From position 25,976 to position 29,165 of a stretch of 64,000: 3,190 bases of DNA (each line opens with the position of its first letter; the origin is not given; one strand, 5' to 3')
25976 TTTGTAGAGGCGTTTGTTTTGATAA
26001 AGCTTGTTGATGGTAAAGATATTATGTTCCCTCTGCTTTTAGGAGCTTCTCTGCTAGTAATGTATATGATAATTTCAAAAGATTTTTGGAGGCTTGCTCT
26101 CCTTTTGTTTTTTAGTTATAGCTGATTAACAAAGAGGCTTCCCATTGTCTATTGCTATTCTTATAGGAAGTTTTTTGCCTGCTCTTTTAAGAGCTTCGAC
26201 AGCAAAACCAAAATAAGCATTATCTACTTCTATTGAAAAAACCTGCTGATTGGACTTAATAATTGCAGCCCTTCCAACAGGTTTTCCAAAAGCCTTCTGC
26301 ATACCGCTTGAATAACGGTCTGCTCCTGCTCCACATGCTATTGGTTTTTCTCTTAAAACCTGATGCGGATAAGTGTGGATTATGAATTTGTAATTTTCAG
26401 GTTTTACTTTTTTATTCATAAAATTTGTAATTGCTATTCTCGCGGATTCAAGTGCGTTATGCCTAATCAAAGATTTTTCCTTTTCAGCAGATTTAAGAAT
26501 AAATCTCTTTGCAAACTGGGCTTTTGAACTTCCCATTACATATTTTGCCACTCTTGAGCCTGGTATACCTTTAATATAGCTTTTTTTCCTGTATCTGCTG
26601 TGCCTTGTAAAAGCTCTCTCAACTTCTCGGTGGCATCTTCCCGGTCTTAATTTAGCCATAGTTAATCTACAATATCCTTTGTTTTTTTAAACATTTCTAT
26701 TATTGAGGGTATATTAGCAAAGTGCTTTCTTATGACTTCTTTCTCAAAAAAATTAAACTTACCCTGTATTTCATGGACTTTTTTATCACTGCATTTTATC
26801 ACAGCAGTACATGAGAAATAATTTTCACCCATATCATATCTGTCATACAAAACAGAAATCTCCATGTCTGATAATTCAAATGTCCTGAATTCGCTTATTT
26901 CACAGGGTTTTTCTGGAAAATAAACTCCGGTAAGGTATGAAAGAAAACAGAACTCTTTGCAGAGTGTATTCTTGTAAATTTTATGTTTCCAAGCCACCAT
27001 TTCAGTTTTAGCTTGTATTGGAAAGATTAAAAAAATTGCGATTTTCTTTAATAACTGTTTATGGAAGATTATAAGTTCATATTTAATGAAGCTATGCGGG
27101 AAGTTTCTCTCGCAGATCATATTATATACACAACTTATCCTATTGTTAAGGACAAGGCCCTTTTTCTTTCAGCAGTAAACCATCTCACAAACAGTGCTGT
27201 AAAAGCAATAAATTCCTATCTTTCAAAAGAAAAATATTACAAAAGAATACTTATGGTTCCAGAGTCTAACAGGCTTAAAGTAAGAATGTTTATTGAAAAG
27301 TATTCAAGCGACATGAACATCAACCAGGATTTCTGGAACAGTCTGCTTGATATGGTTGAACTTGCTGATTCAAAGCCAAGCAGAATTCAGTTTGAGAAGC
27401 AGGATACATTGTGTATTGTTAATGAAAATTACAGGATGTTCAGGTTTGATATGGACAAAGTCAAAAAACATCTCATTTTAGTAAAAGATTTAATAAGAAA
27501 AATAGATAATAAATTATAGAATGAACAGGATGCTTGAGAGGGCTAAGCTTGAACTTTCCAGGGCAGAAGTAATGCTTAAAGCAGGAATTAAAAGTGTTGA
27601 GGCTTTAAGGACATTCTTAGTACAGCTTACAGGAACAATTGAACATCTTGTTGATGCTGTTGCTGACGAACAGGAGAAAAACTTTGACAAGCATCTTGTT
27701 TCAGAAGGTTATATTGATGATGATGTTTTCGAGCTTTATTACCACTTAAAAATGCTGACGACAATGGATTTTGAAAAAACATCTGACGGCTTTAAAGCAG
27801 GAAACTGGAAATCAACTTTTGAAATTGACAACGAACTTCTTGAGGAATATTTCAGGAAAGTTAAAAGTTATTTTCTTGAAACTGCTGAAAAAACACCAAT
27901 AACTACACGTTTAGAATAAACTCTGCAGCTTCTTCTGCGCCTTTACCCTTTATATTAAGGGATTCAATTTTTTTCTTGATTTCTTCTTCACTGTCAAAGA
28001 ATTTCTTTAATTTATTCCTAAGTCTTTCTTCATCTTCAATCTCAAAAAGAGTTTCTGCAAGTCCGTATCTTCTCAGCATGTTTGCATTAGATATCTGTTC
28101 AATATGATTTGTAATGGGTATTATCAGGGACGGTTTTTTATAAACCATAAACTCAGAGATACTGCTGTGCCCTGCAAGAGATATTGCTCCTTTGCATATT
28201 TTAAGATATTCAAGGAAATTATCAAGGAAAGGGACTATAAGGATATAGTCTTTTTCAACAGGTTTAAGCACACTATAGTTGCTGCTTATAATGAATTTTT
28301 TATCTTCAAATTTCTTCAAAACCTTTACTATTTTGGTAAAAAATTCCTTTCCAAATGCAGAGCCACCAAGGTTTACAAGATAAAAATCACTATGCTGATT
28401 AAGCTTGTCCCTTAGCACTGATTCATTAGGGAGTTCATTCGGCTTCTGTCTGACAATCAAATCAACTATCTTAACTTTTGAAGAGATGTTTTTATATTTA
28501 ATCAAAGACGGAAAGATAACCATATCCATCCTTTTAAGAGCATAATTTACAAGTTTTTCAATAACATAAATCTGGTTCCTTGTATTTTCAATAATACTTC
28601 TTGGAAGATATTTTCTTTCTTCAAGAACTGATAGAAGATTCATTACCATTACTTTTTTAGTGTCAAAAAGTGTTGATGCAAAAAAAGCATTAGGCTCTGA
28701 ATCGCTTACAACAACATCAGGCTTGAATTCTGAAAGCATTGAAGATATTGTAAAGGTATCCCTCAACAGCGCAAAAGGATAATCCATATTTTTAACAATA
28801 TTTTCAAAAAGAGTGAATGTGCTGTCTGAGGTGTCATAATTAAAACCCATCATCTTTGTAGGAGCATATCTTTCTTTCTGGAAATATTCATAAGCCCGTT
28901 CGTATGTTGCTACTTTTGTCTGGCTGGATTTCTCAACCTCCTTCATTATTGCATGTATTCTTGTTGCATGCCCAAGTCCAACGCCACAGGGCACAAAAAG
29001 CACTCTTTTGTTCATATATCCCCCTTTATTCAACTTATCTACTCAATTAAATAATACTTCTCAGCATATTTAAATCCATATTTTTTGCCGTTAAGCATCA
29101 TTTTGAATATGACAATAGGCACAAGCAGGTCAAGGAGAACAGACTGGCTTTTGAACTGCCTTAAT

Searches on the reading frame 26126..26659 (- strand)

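Call 34: search_protein_families(library=pfam, proteins=[window:26126-26659:-], max_evalue=0.001)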
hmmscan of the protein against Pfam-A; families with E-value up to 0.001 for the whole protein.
window:26126-26659:- (177 aa): 1 family
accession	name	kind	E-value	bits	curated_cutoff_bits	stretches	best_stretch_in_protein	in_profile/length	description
PF00252.24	Ribosomal_L16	-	1.9e-25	89.8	27.9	1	20-170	3-131/132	Ribosomal protein L16p/L10e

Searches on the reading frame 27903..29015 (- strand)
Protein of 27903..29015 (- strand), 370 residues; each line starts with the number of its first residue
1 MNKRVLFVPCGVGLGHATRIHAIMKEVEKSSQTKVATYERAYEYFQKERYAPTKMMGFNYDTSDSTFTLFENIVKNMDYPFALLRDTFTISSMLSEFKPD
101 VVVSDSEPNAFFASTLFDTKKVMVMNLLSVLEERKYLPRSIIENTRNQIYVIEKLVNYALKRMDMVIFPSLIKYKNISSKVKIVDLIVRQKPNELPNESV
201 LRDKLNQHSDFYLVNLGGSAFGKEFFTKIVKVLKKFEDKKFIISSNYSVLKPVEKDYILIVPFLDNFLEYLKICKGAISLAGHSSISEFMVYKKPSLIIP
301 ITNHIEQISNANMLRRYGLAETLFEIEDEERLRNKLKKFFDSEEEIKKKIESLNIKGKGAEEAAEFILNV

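Call 43: search_protein_families(library=pfam, proteins=[window:27903-29015:-], max_evalue=0.00001)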
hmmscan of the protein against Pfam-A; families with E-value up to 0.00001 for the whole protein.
window:27903-29015:- (370 aa): 2 families
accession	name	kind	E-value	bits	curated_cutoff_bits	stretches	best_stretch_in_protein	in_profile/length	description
PF13528.12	Glyco_trans_1_3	-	2.9e-22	79.7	25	1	4-326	2-309/322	Glycosyl transferase family 1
PF04101.22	Glyco_tran_28_C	-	2.2e-12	47.8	22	1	217-358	6-157/166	Glycosyltransferase family 28 C-terminal domain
